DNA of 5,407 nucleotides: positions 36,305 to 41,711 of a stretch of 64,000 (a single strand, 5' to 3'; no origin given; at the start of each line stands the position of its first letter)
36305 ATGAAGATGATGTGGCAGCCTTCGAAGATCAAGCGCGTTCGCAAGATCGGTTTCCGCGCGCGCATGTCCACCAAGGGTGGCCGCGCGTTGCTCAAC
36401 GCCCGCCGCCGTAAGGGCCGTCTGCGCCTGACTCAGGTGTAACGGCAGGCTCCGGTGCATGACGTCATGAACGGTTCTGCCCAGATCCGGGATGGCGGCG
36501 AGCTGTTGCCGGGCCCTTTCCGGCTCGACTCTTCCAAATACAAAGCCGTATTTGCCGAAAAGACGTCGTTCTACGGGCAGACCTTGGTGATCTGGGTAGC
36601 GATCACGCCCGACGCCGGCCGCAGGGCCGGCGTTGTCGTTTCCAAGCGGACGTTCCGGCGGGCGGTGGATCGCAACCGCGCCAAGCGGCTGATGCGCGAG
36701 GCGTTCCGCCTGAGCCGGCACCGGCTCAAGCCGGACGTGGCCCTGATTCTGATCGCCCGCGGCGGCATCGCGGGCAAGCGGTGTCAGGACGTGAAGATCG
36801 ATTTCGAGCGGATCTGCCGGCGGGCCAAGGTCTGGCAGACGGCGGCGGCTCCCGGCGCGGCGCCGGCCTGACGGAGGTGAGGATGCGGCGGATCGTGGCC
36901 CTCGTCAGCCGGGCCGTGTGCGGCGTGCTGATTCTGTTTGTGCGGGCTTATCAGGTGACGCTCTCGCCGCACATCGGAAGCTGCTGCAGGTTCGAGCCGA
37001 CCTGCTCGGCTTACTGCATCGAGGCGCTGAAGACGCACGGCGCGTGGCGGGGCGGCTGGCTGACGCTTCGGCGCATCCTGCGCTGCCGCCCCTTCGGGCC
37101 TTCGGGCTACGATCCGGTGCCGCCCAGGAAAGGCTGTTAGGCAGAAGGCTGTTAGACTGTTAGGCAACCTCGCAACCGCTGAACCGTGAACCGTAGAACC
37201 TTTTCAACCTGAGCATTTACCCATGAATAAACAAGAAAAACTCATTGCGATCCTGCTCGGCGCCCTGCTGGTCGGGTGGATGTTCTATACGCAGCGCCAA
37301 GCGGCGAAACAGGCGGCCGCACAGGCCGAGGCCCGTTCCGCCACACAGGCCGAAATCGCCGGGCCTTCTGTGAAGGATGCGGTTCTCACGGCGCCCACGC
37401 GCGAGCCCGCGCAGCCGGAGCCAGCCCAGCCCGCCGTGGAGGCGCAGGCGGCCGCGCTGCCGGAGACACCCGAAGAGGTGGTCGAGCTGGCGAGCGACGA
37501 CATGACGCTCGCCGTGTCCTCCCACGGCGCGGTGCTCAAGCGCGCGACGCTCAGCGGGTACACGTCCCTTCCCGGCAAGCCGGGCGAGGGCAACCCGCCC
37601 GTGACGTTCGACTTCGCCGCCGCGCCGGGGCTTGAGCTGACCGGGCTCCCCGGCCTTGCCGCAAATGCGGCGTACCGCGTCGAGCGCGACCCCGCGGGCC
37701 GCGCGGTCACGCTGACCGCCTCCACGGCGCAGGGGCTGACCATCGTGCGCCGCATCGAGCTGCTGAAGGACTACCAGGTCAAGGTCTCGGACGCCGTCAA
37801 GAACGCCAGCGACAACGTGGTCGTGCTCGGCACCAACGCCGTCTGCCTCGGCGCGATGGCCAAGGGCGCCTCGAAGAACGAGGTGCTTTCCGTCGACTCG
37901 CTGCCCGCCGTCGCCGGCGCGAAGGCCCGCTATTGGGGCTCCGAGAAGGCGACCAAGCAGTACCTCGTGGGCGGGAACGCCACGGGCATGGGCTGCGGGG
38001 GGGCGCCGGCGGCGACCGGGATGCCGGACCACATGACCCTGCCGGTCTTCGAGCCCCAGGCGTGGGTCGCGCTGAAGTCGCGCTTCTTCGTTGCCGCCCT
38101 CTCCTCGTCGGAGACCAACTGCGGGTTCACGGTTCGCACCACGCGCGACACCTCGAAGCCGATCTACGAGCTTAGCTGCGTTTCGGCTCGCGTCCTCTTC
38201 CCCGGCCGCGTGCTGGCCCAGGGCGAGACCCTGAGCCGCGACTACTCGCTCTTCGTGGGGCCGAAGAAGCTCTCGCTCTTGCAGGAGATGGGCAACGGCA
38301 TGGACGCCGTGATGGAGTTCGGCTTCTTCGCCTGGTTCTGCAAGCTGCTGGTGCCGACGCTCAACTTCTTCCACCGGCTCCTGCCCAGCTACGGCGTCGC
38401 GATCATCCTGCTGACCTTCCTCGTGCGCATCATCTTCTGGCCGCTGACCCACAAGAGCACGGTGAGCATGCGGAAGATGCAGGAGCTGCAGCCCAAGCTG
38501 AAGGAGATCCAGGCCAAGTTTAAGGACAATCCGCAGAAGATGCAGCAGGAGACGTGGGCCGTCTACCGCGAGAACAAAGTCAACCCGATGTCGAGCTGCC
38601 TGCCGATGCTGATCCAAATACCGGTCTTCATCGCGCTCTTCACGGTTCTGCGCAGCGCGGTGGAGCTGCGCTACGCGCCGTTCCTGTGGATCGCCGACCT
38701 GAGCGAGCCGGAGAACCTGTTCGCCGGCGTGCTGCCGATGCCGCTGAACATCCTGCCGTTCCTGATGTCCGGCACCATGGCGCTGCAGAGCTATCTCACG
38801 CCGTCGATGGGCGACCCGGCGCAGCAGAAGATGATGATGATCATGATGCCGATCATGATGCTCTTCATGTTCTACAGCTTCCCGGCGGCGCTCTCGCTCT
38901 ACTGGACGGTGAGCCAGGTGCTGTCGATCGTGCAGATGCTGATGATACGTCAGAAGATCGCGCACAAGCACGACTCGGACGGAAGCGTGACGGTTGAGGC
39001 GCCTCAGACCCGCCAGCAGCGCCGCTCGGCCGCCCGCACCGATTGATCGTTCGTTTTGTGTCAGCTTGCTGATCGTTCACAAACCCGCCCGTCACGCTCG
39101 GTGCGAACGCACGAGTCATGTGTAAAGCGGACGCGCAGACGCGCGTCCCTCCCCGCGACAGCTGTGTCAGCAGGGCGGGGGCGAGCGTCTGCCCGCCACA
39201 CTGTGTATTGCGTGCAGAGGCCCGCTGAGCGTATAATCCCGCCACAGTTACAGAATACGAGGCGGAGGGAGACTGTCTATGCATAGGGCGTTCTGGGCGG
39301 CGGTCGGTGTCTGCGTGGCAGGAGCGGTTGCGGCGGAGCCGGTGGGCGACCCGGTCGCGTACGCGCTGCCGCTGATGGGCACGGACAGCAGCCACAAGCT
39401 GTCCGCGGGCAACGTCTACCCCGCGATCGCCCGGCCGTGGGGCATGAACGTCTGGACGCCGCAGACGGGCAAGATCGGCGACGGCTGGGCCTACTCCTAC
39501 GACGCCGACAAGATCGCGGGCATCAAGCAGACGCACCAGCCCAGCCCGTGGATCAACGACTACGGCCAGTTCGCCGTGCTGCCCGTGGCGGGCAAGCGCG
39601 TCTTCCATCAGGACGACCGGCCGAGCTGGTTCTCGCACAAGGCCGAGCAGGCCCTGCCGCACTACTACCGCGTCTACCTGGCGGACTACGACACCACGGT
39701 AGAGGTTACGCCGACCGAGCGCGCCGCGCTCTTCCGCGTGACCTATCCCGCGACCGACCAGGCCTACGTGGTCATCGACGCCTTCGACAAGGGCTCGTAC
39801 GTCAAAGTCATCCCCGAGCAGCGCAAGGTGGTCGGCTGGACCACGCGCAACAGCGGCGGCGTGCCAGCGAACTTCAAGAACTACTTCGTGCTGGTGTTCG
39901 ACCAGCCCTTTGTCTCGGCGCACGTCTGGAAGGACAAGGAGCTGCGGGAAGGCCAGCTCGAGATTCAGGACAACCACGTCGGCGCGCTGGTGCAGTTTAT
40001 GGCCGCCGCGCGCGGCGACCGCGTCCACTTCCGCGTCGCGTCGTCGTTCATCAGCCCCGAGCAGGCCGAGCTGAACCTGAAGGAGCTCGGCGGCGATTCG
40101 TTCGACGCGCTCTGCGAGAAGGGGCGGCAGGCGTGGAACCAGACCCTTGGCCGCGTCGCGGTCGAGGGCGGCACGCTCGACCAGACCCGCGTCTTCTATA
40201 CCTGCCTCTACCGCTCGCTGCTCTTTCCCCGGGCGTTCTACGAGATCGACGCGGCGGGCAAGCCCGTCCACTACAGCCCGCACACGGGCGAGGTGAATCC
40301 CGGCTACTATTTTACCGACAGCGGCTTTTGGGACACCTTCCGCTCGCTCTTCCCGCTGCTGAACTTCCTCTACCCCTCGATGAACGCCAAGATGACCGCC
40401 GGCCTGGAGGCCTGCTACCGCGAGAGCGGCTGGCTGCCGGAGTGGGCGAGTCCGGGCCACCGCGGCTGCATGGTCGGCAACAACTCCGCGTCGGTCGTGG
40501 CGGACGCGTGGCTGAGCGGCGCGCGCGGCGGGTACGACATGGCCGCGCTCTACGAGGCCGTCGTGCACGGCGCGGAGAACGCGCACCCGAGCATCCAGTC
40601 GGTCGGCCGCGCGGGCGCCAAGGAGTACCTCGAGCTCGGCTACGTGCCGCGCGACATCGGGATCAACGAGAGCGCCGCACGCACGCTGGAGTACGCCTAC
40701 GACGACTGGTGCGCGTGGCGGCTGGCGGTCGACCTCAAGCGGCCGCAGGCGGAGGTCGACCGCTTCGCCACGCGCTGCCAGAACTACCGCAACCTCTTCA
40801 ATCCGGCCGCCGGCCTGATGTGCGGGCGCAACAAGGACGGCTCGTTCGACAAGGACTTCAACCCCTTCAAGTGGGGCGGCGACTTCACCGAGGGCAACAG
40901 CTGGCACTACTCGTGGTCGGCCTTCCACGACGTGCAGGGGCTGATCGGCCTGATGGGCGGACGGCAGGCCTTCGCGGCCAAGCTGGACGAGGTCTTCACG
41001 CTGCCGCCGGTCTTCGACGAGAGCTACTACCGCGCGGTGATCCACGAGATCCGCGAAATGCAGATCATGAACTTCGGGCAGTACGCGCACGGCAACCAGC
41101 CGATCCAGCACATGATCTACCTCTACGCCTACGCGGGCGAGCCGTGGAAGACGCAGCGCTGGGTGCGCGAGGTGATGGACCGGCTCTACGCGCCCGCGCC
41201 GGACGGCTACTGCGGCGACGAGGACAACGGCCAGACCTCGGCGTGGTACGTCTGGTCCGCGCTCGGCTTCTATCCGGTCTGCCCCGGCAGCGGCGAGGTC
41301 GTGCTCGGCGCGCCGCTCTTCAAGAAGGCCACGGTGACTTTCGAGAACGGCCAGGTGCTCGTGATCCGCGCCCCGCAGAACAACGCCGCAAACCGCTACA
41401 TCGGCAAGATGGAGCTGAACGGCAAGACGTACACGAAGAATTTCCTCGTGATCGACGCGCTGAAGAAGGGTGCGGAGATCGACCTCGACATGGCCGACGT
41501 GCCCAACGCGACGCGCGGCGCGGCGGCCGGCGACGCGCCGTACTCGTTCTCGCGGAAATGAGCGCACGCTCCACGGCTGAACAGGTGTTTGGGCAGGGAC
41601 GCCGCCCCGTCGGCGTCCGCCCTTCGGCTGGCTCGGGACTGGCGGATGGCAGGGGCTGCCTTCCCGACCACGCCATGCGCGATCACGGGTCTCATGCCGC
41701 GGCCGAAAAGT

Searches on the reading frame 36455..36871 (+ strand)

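Call 25: search_protein_families(library=pfam, proteins=[window:36455-36871:+], max_evalue=0.0001)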
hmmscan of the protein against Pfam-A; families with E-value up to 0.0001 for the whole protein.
window:36455-36871:+ (138 aa): 1 family
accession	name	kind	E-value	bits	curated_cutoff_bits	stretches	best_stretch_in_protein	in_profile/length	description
PF00825.24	Ribonuclease_P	-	4e-22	78.8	22.3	1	25-124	9-108/109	Ribonuclease P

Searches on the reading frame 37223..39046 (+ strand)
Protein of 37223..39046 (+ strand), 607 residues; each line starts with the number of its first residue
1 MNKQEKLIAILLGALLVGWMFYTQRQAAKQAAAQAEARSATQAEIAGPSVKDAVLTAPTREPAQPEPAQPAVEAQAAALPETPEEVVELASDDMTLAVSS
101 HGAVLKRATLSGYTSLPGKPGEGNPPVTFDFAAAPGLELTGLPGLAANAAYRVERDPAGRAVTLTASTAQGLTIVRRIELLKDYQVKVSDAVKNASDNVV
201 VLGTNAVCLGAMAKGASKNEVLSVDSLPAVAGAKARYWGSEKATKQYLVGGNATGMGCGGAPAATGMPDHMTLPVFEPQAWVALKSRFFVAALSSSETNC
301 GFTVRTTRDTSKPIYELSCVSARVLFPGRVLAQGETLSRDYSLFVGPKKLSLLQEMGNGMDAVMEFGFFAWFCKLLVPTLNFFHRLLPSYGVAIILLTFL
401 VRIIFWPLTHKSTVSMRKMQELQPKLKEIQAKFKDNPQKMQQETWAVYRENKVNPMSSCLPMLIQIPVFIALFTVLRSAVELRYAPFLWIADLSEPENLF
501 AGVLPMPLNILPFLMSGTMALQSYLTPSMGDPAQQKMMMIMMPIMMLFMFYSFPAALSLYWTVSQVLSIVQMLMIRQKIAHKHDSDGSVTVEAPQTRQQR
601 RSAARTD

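Call 25: search_protein_families(library=pfam, proteins=[window:37223-39046:+], max_evalue=0.0001)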
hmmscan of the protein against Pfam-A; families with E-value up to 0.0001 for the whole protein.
window:37223-39046:+ (607 aa): 2 families
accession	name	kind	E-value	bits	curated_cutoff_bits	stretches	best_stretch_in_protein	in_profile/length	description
PF02096.25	60KD_IMP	-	2.2e-62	210.3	35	1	390-576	1-162/163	60Kd inner membrane protein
PF14849.12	YidC_periplas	-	3.7e-20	73.4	24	2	279-377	188-281/283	YidC periplasmic domain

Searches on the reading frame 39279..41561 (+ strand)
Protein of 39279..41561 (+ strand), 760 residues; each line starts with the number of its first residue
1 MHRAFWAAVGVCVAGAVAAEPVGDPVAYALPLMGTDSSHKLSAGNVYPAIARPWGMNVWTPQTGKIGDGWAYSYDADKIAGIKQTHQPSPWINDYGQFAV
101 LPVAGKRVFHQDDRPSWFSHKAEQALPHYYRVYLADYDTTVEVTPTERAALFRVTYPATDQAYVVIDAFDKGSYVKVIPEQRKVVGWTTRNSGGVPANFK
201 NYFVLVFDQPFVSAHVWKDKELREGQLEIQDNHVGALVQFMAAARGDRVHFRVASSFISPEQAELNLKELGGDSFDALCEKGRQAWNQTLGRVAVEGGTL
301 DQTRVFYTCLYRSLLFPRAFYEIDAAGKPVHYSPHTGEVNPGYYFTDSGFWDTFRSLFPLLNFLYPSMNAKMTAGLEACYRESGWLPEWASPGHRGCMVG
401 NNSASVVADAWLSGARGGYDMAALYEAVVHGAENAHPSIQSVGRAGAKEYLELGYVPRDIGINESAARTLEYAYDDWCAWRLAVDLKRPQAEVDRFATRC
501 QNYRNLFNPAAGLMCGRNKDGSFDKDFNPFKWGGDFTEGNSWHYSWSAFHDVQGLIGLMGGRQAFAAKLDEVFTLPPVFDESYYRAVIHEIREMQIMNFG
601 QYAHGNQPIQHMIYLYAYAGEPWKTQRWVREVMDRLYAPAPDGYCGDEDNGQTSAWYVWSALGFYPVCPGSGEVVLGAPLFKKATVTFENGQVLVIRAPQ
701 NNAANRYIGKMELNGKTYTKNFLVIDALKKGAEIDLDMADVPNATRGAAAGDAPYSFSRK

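Call 25: search_protein_families(library=pfam, proteins=[window:39279-41561:+], max_evalue=0.0001)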
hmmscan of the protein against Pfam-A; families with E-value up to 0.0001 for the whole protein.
window:39279-41561:+ (760 aa): 2 families
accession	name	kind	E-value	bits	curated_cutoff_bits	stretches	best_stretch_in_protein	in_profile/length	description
PF07971.18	Glyco_hydro_92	-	2.9e-164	547.9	24.6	1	262-739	1-463/464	Glycosyl hydrolase family 92 catalytic domain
PF17678.7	Glyco_hydro_92N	-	1.2e-59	202.5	34.5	1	31-256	4-236/236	Glycosyl hydrolase family 92 N-terminal domain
